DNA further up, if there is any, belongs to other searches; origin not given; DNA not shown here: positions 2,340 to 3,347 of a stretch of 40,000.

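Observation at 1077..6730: WYL (BrxR/CapW-like) regulator heading an acidic protein + DUF262 + DUF262-DUF1524 module that abuts the dpd restriction operon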

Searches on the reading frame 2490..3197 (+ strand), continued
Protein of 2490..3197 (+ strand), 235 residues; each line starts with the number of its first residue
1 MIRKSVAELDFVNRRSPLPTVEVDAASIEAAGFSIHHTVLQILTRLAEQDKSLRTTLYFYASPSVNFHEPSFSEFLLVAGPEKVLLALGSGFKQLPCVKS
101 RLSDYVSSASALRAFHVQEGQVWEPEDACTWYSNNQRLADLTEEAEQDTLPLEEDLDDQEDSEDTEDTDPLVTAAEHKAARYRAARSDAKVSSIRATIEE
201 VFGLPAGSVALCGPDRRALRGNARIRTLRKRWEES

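Call 70: search_protein_representatives(alignment_id=A1)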
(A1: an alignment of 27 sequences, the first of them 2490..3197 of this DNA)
Query: 27 sequences, 242 profile positions. Proteins with E-value up to 0.001 (for the whole library): 494; up to 1e-10: 264; up to 1e-30: 126. The best 150 are listed.
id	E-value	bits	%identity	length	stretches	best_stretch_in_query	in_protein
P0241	4.2e-104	363.7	-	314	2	1-240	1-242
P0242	2.8e-93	328.2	-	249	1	1-241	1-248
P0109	5.9e-93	327.2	-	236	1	1-241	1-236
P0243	6.5e-92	323.8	-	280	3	1-149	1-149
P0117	1.3e-88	313.0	-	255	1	3-241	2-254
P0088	8.2e-83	294.0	-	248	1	1-241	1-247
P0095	3.7e-82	291.8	-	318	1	1-240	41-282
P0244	3.9e-82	291.8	-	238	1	1-241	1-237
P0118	1.6e-81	289.8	-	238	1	1-241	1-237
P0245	1.3e-76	273.6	-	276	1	1-241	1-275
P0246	1.8e-76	273.2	-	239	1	1-240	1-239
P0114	2.4e-76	272.8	-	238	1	4-241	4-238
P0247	2.5e-76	272.8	-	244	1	1-240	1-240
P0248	9.2e-76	270.9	-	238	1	1-240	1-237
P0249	9.3e-76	270.9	-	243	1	2-240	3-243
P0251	2.2e-75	269.6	-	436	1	2-240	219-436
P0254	5.4e-73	261.8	-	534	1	1-241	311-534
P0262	2.7e-70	253.0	-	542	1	1-240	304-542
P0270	9.9e-67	241.3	-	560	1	1-241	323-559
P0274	7.1e-66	238.5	-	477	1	1-240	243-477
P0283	5.5e-64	232.3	-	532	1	1-239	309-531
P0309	1.8e-51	191.3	-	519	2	2-166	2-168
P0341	1.5e-33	132.7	-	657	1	3-134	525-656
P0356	3.0e-31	125.2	-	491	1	7-152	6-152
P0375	1.2e-24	103.6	-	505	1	1-176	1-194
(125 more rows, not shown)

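Call 71: search_protein_families(library=pfam, proteins=[P0254, P0262, P0270, P0283, P0251, P0274, P0341, P0309, P0356, P0375], max_evalue=0.001)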
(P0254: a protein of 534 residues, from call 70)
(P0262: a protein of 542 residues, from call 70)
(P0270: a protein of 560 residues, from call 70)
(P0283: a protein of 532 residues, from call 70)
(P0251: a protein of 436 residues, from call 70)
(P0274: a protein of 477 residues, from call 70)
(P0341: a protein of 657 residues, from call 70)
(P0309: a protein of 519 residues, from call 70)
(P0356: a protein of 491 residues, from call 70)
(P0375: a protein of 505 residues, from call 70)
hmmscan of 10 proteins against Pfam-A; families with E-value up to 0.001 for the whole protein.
P0254 (534 aa): 0 families

P0262 (542 aa): 0 families

P0270 (560 aa): 0 families

P0283 (532 aa): 0 families

P0251 (436 aa): 0 families

P0274 (477 aa): 5 families
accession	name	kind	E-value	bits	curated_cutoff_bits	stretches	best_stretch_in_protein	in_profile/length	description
PF12796.13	Ank_2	-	4.1e-15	56.6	27.3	2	52-130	1-72/90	Ankyrin repeats (3 copies)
PF13637.12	Ank_4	-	1.4e-12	47.9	22.7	0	89-123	2-35/50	Ankyrin repeats (many copies)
PF00023.36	Ank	-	1.5e-11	44.3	21.1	0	152-191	2-33/33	Ankyrin repeat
PF13857.12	Ank_5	-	7.3e-10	39.4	27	0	80-122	8-53/56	Ankyrin repeats (many copies)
PF13606.12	Ank_3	-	1e-06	29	22.3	0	86-111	4-28/30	Ankyrin repeat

P0341 (657 aa): 1 family
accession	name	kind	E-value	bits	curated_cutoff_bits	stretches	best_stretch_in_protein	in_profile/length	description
PF11074.14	DUF2779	-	7.4e-42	143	23.3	2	260-359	1-101/126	Domain of unknown function(DUF2779)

P0309 (519 aa): 3 families
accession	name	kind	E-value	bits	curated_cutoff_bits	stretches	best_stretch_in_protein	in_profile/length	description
PF12796.13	Ank_2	-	8.2e-08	33.2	27.3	1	316-408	11-84/90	Ankyrin repeats (3 copies)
PF13637.12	Ank_4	-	2.2e-06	28.2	22.7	0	353-385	6-38/50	Ankyrin repeats (many copies)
PF00023.36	Ank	-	7.6e-06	26.4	21.1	0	333-375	1-33/33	Ankyrin repeat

P0356 (491 aa): 1 family
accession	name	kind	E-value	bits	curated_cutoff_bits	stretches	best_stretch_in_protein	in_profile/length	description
PF01844.29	HNH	-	5.4e-06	26.9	21.4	1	415-471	1-47/47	HNH endonuclease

P0375 (505 aa): 0 families

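Call 74: search_protein_families(library=pfam, proteins=[L016:3794-6916:+, L016:7854-8759:+, L017:2992-6366:-, L017:6561-8498:-, L017:8502-9146:-, L024:6357-9554:+, L024:3730-6369:+, L026:14717-17863:+, L026:6544-8250:+, L024:12836-14689:+], max_evalue=0.0001)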
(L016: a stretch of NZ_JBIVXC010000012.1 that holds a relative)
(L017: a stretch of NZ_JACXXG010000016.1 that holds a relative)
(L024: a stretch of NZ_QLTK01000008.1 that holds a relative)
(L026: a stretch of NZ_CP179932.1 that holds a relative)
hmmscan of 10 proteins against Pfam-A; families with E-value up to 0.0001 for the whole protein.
L016:3794-6916:+ (1040 aa): 1 family
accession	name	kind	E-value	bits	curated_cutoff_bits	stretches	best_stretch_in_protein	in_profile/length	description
PF00873.25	ACR_tran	-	2.3e-155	519.4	28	1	7-1009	2-1019/1021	AcrB/AcrD/AcrF family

L016:7854-8759:+ (301 aa): 4 families
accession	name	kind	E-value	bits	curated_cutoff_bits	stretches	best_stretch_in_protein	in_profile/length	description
PF00106.31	adh_short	-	1.3e-42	146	26.6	1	46-232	2-189/195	short chain dehydrogenase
PF13561.12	adh_short_C2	-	1.4e-28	100.5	27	1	51-233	1-184/236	Enoyl-(Acyl carrier protein) reductase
PF08659.16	KR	-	2.4e-13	50.8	22.6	1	45-208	1-165/180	KR domain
PF01370.27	Epimerase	-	1.6e-05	24.9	20.9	1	47-133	1-79/240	NAD dependent epimerase/dehydratase family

L017:2992-6366:- (1124 aa): 0 families

L017:6561-8498:- (645 aa): 3 families
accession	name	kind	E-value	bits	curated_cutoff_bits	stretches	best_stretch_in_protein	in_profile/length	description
PF00263.26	Secretin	-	1.5e-51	174.8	27.5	1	426-594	1-169/169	Bacterial type II and III secretion system protein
PF03958.22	Secretin_N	-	7.1e-41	138.7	28.2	3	134-194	1-68/69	Bacterial type II/III secretion system short domain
PF21305.2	type_II_gspD_N0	-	1.5e-24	86.1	27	1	43-112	1-71/71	GspD-like, N0 domain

L017:8502-9146:- (214 aa): 1 family
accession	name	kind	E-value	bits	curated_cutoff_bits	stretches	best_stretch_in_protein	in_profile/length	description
PF11356.14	T2SSC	-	2.3e-16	60.3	27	1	37-147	16-140/141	Type II secretion system protein C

L024:6357-9554:+ (1065 aa): 6 families
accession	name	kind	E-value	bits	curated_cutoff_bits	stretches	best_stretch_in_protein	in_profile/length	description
PF00580.27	UvrD-helicase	-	1.1e-45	156.9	23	1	9-387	17-263/271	UvrD/REP helicase N-terminal domain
PF13361.12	UvrD_C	-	4.2e-17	63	25.6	1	625-802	219-347/350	UvrD-like helicase C-terminal domain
PF13245.12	AAA_19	-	2.1e-14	54.3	25.1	1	5-380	11-134/134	AAA domain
PF12705.13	PDDEXK_1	-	2.2e-09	38.1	22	1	908-1045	34-180/247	PD-(D/E)XK nuclease superfamily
PF13538.12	UvrD_C_2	-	6.2e-08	32.8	27.4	0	697-716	3-22/52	UvrD-like helicase C-terminal domain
PF13604.12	AAA_30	-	2.4e-05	24.6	27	0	7-56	20-65/191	AAA domain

L024:3730-6369:+ (879 aa): 1 family
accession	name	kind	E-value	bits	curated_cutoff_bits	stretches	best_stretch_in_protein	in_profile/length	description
PF12705.13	PDDEXK_1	-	2.3e-15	57.7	22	1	597-795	3-192/247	PD-(D/E)XK nuclease superfamily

L026:14717-17863:+ (1048 aa): 1 family
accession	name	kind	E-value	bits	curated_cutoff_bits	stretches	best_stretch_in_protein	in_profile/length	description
PF04851.21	ResIII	-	1.3e-10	41.8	22.5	1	176-394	17-163/164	Type III restriction enzyme, res subunit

L026:6544-8250:+ (568 aa): 0 families

L024:12836-14689:+ (617 aa): 0 families

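Call 85: search_solved_structures(query=A1, max_evalue=10)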
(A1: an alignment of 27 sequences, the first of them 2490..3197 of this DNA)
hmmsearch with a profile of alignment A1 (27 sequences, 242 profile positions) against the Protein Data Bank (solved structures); distinct sequences matched with E-value up to 10: 1.
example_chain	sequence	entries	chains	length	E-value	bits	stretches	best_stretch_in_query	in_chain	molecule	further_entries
1onf_A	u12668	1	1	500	3.1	10.4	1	81-152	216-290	Glutathione reductase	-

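Call 86: find_encoding_contigs(protein=P0356, flank=6000, max_places=2)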
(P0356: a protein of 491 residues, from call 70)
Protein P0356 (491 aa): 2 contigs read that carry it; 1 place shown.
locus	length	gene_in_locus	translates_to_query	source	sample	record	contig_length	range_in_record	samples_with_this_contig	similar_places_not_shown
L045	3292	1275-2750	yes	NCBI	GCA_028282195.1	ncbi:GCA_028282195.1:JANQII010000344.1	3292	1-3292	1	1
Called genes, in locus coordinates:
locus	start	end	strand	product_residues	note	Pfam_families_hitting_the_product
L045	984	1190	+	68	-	-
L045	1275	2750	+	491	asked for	PF01844:HNH (weak)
